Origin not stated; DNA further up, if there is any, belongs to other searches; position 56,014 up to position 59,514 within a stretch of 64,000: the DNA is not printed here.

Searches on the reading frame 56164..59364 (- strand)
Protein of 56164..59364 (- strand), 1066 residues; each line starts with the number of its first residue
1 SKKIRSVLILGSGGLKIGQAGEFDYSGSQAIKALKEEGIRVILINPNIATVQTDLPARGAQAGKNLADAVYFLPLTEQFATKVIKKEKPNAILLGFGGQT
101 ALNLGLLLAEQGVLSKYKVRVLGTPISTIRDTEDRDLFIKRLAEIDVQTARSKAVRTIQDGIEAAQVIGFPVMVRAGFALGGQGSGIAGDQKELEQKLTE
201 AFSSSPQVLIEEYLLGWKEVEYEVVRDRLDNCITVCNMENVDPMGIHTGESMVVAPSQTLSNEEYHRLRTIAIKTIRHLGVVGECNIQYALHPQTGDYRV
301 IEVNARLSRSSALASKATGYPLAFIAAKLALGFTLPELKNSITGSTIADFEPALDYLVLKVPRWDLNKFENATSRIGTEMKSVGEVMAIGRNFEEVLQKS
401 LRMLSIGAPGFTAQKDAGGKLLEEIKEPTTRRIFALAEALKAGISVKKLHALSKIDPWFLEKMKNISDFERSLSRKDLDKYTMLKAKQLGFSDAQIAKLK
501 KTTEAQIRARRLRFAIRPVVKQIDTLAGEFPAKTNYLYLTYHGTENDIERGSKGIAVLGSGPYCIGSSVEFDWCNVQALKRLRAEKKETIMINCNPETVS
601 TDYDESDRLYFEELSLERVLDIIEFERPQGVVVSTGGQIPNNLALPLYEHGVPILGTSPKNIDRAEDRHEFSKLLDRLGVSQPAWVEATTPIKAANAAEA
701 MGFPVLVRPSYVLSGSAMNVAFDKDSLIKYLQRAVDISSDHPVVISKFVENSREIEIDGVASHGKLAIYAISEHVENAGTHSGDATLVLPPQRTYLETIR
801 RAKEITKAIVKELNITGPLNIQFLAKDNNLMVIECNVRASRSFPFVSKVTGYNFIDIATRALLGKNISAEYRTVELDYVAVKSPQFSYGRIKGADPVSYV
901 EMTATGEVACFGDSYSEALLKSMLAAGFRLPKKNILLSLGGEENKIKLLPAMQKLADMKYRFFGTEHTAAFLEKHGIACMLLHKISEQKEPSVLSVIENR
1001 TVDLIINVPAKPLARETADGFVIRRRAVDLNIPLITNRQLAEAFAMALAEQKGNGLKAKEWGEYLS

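Call 71: search_protein_families(library=pfam, proteins=[window:56164-59364:-], max_evalue=0.0001)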
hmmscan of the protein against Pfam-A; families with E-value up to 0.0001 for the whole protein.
window:56164-59364:- (1066 aa): 8 families
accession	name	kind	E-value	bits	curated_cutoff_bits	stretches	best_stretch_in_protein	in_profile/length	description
PF02786.22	CPSase_L_D2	-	4.1e-106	353.7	19.8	2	134-337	1-210/211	Carbamoyl-phosphate synthase L chain, ATP binding domain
PF25596.1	CPSase_L_D1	-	6.1e-85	281.4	27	2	553-663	3-117/118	Carbamoyl phosphate synthase preATP-grasp domain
PF02787.25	CPSase_L_D3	-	4.3e-29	100.8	26.6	1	423-499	1-79/80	Carbamoyl-phosphate synthetase large chain, oligomerisation domain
PF02222.28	ATP-grasp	-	4.3e-20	72.5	27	2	674-838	2-162/179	ATP-grasp domain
PF02142.27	MGS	-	3.2e-16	59.7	24.1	1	948-1036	2-94/94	MGS-like domain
PF07478.18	Dala_Dala_lig_C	-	3.3e-14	53.3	24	1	163-305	30-174/204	D-ala D-ala ligase C-terminus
PF15632.11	ATPgrasp_Ter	-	1.5e-11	44.6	29.1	1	753-869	14-116/131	ATP-grasp in the biosynthetic pathway with Ter operon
PF02655.19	ATP-grasp_3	-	5.1e-05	23.8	23.2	0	667-839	3-157/160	ATP-grasp domain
